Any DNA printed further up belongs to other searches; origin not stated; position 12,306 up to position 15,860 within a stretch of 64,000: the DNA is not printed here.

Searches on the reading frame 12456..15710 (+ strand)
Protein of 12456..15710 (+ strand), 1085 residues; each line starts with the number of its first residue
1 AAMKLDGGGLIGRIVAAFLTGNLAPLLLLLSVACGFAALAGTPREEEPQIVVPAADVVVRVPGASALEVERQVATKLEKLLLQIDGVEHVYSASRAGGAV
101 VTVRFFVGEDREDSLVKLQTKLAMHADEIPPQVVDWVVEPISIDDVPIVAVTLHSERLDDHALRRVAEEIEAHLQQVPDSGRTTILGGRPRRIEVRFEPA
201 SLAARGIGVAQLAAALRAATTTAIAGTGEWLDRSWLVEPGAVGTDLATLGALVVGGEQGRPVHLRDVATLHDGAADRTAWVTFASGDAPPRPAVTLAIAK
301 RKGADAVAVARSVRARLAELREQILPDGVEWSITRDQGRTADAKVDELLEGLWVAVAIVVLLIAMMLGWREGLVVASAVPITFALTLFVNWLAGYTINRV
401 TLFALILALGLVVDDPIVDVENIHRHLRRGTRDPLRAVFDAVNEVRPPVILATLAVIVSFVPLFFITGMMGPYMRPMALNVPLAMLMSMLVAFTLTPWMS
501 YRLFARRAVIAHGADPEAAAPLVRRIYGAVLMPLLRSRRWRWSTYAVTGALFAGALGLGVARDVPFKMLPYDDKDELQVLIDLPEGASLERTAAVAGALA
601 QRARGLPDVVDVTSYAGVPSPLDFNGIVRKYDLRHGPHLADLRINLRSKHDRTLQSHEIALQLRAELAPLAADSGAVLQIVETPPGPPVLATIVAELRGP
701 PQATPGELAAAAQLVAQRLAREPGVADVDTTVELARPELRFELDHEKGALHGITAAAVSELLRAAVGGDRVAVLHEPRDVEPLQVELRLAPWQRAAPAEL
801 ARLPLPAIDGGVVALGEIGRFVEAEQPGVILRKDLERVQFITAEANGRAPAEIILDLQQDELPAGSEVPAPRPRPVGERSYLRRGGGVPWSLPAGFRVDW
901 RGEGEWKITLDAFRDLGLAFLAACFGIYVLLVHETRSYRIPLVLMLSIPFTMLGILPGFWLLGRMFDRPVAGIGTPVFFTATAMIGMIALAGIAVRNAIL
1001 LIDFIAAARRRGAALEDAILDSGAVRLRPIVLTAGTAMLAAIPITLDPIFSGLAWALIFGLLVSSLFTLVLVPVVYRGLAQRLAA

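Call 45: search_protein_families(library=pfam, proteins=[window:12456-15710:+], max_evalue=0.00001)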
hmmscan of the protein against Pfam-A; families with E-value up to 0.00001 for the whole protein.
window:12456-15710:+ (1085 aa): 1 family
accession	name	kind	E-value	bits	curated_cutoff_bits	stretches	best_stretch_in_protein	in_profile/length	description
PF00873.25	ACR_tran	-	4.9e-150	501.7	28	2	26-850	14-825/1021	AcrB/AcrD/AcrF family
